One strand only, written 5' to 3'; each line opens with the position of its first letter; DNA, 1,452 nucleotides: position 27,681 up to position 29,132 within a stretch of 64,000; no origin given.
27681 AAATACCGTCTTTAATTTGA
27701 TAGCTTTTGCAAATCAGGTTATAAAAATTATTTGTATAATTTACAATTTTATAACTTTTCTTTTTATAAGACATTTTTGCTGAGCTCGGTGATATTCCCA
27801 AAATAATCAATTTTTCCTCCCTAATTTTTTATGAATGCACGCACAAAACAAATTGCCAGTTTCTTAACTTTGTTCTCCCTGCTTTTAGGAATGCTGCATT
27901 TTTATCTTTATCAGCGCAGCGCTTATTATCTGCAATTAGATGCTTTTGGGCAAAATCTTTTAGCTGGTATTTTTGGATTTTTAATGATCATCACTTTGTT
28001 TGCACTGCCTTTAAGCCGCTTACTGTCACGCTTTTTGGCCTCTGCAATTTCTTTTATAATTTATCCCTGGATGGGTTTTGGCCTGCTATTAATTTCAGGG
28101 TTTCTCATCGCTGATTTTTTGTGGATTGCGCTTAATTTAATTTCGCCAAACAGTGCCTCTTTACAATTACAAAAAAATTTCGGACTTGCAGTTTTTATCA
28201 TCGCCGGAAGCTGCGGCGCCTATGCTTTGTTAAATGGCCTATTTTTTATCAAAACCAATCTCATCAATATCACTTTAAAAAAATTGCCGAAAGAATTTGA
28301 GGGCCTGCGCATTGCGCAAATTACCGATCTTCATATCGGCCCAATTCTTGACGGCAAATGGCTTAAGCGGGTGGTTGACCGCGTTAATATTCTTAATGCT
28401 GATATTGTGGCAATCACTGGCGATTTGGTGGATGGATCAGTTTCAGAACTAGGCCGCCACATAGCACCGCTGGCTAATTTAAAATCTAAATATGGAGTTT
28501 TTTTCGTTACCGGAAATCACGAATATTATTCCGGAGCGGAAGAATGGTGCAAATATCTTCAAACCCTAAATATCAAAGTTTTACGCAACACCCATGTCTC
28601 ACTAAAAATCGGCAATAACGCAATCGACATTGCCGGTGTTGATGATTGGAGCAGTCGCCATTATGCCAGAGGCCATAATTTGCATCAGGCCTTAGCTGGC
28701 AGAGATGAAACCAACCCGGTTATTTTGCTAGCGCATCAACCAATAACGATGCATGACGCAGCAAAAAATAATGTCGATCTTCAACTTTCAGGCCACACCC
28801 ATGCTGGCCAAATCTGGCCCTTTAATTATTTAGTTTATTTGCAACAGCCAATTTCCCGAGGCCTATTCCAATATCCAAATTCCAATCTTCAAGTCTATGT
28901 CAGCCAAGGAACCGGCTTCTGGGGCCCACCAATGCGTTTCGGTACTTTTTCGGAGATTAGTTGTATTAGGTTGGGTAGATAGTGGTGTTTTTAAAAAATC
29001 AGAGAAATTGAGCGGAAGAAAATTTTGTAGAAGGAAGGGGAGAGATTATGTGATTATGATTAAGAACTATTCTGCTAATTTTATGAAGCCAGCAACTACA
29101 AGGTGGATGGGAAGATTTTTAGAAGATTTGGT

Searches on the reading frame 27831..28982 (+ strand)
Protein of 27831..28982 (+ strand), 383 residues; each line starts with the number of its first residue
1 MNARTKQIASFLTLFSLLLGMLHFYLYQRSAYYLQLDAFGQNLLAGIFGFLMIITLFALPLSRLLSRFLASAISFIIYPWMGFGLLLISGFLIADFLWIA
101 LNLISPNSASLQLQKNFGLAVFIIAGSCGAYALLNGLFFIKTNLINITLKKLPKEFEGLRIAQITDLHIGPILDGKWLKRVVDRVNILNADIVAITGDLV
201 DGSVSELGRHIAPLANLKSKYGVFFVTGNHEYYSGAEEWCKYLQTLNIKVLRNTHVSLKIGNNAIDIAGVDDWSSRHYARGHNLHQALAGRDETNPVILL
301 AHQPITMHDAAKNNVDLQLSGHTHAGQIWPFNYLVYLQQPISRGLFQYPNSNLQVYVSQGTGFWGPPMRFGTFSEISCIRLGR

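Call 41: search_protein_families(library=pfam, proteins=[window:27831-28982:+], max_evalue=0.00001)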
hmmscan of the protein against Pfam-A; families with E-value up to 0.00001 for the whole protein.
window:27831-28982:+ (383 aa): 1 family
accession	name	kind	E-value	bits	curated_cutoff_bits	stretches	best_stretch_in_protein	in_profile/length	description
PF00149.33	Metallophos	-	1e-15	59.1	21.5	1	159-325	1-190/191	Calcineurin-like phosphoesterase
